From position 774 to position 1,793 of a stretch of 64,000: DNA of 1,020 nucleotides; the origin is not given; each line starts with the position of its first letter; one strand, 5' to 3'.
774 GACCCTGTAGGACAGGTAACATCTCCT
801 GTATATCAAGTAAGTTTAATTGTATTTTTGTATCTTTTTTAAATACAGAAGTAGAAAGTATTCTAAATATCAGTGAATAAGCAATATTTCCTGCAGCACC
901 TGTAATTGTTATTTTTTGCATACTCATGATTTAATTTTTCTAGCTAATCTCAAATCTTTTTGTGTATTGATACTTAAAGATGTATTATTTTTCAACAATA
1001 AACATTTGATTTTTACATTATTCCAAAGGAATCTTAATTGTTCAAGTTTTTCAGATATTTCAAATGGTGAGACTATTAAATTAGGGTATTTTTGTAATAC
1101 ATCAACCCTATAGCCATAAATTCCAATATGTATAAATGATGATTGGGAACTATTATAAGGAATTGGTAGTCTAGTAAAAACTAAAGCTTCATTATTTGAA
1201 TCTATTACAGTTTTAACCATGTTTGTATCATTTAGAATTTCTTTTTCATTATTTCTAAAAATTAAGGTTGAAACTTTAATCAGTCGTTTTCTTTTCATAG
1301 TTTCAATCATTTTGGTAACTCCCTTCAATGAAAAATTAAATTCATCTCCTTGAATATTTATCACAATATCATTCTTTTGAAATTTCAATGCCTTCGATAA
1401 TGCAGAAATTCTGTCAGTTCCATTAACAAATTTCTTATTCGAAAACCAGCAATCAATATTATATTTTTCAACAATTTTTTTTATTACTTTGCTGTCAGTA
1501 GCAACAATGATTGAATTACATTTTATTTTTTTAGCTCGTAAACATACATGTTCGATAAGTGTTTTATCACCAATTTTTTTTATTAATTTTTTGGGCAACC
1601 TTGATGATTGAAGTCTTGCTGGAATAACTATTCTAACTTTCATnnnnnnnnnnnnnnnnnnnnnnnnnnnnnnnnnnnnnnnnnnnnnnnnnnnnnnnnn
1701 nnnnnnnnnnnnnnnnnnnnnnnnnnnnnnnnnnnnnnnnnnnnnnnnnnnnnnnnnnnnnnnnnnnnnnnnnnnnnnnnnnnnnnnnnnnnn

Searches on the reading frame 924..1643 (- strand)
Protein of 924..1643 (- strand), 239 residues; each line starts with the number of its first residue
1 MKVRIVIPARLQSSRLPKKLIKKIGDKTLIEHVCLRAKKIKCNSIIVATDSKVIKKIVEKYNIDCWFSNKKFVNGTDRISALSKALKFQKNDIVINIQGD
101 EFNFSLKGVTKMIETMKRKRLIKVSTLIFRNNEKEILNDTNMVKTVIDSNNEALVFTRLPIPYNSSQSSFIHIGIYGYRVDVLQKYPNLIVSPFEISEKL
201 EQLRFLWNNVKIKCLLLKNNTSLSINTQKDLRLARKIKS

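Call 87: search_protein_families(library=ncbifam, alignment_id=A3, max_evalue=1e-40)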
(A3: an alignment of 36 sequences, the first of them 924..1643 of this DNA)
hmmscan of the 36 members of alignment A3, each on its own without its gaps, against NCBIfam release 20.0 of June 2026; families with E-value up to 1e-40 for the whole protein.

A. member 1, window:924-1643:- (239 aa): 5 families
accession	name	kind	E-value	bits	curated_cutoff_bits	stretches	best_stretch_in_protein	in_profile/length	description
NF003952.0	PRK05450.1-5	subfamily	8e-66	221.7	193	1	1-237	1-244/250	3-deoxy-manno-octulosonate cytidylyltransferase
NF009905.0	PRK13368.1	subfamily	7.9e-60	202.2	255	1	1-237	1-237/243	3-deoxy-manno-octulosonate cytidylyltransferase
NF003950.0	PRK05450.1-3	subfamily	5.8e-55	186.3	234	1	1-232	1-236/248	3-deoxy-manno-octulosonate cytidylyltransferase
NF003948.0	PRK05450.1-1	equivalog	4.3e-51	173.5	281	1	1-237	4-242/248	3-deoxy-manno-octulosonate cytidylyltransferase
TIGR00466.1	kdsB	equivalog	3.4e-46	157.6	155.2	1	1-231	1-240/241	3-deoxy-manno-octulosonate cytidylyltransferase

B. families by the number of members that match (of 36 scanned): 210 families (the first 25 are shown)
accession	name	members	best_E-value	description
TIGR02203.1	MsbA_lipidA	2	7.5e-212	lipid A export permease/ATP-binding protein MsbA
NF008381.0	PRK11176.1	2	6.3e-195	lipid A ABC transporter ATP-binding protein/permease MsbA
TIGR02204.1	MsbA_rel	2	3.9e-137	ABC transporter, permease/ATP-binding protein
NF045513.1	HepA_fam_ABC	2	1.4e-122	heterocyst formation ABC transporter subunit HepA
TIGR00958.1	3a01208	2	2e-119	antigen peptide transporter 2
NF052233.1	CphA_assoc_ABC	2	7.7e-106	cyanophycin metabolism-associated ABC transporter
NF010178.0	PRK13657.1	2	1.2e-94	glucan ABC transporter ATP-binding protein/ permease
TIGR04521.1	ECF_ATPase_2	2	3.2e-91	energy-coupling factor transporter ATPase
TIGR01846.1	type_I_sec_HlyB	2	4.5e-90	type I secretion system permease/ATPase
TIGR02314.1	ABC_MetN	2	1.2e-85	methionine ABC transporter ATP-binding protein MetN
TIGR03796.1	NHLM_micro_ABC1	2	2.1e-84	NHLP family bacteriocin export ABC transporter peptidase/permease/ATPase subunit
NF008055.0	PRK10789.1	2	3.2e-84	SmdA family multidrug ABC transporter permease/ATP-binding protein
TIGR02857.1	CydD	2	1.5e-83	thiol reductant ABC exporter subunit CydD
TIGR03375.1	type_I_sec_LssB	2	2.4e-82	type I secretion system permease/ATPase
TIGR04520.1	ECF_ATPase_1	2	1.3e-81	energy-coupling factor transporter ATPase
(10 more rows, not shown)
